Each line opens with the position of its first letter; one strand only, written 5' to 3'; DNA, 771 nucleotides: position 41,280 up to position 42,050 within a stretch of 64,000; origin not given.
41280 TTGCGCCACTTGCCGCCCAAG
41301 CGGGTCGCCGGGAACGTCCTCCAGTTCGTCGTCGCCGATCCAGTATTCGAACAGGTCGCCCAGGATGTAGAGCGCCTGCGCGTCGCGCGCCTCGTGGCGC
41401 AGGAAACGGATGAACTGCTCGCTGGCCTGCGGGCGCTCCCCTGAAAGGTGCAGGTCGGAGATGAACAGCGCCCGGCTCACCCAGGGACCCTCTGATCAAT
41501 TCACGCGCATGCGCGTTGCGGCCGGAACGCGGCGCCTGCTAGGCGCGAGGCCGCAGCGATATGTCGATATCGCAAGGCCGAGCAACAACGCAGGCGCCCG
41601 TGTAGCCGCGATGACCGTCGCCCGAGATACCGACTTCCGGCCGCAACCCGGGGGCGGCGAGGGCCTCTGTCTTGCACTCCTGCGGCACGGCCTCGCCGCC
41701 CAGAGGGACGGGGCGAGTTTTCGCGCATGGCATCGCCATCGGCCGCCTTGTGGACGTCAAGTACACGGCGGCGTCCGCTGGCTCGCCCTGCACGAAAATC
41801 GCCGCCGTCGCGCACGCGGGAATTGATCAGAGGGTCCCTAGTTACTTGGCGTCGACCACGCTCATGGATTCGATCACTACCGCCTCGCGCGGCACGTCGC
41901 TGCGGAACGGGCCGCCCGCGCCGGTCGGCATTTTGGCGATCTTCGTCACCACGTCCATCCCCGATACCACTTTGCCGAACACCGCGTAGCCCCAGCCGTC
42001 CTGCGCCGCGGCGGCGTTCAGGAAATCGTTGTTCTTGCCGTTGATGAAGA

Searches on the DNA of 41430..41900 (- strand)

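Call 10: search_rna_families(source=window, start=41430, end=41900, threshold=evalue, max_evalue=10)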
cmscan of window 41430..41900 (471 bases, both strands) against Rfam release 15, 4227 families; matches with E-value up to 10: 5.
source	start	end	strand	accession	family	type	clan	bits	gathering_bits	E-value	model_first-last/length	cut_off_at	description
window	41649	41704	+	RF03819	mir-Ro6-3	Gene; miRNA;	-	22.2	79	0.4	1-72/72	no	mir-Ro6-3 microRNA precursor family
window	41649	41704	-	RF03819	mir-Ro6-3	Gene; miRNA;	-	18.3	79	3.1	1-72/72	no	mir-Ro6-3 microRNA precursor family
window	41531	41598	-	RF01836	weev_FSE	Cis-reg; frameshift_element;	-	16.4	40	9.6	1-27/27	no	ribosomal frameshift site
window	41505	41646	+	RF02741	Rev44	Gene; antisense;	-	14.5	178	0.09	40-169/336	no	Soft rot Enterobacteriaceae Rev 44 asRNA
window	41616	41763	+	RF02886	npcTB_6715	Gene; sRNA;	-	10.6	72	2.6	1-212/212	no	Mycobacterium sRNA 6715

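Call 14: search_dna_similar(query=window:41481-41843:-, collection=plasmids, mode=distant, max_rows=40)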
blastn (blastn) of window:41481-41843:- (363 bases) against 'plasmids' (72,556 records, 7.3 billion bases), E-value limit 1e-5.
No match.

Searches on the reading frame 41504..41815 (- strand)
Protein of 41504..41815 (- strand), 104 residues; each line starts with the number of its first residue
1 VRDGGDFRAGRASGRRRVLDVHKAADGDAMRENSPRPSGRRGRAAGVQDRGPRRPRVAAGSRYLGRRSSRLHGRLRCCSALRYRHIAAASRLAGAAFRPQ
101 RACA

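Call 18: find_homologous_proteins(query=window:41504-41815:-, max_evalue=0.01)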
Query seq(104 aa) (104 aa): 10 proteins with E <= 0.01 among 151 candidates.
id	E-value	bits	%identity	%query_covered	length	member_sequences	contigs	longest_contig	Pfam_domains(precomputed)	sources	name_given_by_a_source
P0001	3.3e-16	77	68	63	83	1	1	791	-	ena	-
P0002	4.4e-15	74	81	46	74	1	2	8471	-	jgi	jgi:hypothetical protein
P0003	8.5e-13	66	80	43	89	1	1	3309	-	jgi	jgi:hypothetical protein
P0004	6.5e-10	57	59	78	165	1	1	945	-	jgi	-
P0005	2.6e-9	55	88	31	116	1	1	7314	-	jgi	jgi:hypothetical protein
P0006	3.0e-8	52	94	31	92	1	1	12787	-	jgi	-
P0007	1.9e-6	46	88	31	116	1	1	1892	-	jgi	jgi:hypothetical protein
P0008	1.9e-5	43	84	31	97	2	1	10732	-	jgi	jgi:hypothetical protein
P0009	2.7e-5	42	89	26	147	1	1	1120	-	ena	-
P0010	6.2e-5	41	58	53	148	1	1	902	PF02416.22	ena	-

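Call 19: find_encoding_contigs(protein=P0002, flank=5000, max_places=4)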
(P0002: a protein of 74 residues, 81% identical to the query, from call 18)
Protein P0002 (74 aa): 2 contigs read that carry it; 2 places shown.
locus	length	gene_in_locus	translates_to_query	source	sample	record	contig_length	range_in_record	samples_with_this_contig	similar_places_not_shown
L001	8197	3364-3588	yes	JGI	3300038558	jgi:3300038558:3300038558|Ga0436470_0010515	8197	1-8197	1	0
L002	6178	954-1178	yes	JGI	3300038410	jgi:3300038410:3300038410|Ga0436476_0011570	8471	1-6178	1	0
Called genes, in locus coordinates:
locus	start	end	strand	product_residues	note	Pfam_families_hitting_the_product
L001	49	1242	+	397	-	PF00108:Thiolase_N, PF00109:ketoacyl-synt (weak), PF02803:Thiolase_C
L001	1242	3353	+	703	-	PF00378:ECH_1, PF16113:ECH_2, PF02737:3HCDH_N, PF00725:3HCDH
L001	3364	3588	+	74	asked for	-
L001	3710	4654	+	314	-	PF03060:NMO, PF01070:FMN_dh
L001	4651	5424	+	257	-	PF00378:ECH_1, PF16113:ECH_2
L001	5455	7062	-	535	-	PF05787:PhoX (weak)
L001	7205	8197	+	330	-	PF16884:ADH_N_2, PF00107:ADH_zinc_N, PF13602:ADH_zinc_N_2 (weak)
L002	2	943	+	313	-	PF02737:3HCDH_N, PF00725:3HCDH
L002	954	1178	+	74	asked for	-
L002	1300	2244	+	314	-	PF03060:NMO, PF01070:FMN_dh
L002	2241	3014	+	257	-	PF00378:ECH_1, PF16113:ECH_2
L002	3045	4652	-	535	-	PF05787:PhoX (weak)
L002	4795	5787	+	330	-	PF16884:ADH_N_2, PF00107:ADH_zinc_N, PF13602:ADH_zinc_N_2 (weak)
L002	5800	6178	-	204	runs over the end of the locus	-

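Call 20: find_encoding_contigs(protein=P0006, flank=5000, max_places=4)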
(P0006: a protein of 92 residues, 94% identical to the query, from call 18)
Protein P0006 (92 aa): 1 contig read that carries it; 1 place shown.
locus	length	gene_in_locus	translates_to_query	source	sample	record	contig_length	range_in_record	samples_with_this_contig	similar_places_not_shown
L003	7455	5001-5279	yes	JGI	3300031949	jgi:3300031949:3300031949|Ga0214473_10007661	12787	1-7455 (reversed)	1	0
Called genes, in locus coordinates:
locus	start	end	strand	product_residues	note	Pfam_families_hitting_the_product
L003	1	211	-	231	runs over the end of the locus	PF00912:Transgly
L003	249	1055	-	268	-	PF08501:Shikimate_dh_N, PF01488:Shikimate_DH, PF03435:Sacchrp_dh_NADP (weak), PF18317:SDH_C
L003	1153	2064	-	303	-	PF13103:TonB_2 (weak), PF03544:TonB_C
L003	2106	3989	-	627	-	PF00773:RNB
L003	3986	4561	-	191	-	PF05728:UPF0227, PF12697:Abhydrolase_6 (weak)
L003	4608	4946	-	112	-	-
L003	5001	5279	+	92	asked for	-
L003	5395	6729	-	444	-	PF01225:Mur_ligase, PF08245:Mur_ligase_M, PF02875:Mur_ligase_C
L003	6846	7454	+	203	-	?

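Call 21: find_encoding_contigs(protein=P0008, flank=5000, max_places=4)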
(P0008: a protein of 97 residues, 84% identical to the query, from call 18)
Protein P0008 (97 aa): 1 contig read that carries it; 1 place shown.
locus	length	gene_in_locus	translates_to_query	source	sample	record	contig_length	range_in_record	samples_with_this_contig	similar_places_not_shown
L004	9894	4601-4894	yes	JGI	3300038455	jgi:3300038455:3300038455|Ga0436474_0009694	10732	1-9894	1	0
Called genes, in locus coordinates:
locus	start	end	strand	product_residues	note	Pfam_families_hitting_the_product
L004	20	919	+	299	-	PF00027:cNMP_binding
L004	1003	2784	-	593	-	PF02771:Acyl-CoA_dh_N (weak), PF02770:Acyl-CoA_dh_M, PF00441:Acyl-CoA_dh_1, PF22924:ACOX_C_alpha1 (weak), PF12806:Acyl-CoA_dh_C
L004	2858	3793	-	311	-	PF01012:ETF, PF00766:ETF_alpha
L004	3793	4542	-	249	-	PF01012:ETF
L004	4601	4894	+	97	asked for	-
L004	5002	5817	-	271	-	PF01522:Polysacc_deac_1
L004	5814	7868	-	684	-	PF02629:CoA_binding, PF13380:CoA_binding_2, PF13607:Succ_CoA_lig, PF13549:ATP-grasp_5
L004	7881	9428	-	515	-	PF01039:Carboxyl_trans, PF03255:ACCA (weak)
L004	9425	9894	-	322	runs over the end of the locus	PF00892:EamA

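Call 22: find_encoding_contigs(protein=P0005, flank=5000, max_places=4)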
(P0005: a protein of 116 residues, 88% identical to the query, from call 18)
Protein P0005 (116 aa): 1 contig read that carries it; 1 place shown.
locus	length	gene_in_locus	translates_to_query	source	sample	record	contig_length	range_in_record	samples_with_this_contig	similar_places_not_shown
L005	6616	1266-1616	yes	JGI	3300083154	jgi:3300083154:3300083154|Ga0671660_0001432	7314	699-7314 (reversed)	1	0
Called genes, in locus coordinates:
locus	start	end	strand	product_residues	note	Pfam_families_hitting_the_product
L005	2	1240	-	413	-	?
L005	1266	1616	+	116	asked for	-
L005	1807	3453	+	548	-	PF00501:AMP-binding, PF13193:AMP-binding_C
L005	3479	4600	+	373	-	PF00990:GGDEF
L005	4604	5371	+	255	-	PF00378:ECH_1, PF16113:ECH_2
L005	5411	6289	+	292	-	PF07224:Chlorophyllase (weak), PF00561:Abhydrolase_1, PF12146:Hydrolase_4, PF12697:Abhydrolase_6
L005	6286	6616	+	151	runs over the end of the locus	PF01575:MaoC_dehydratas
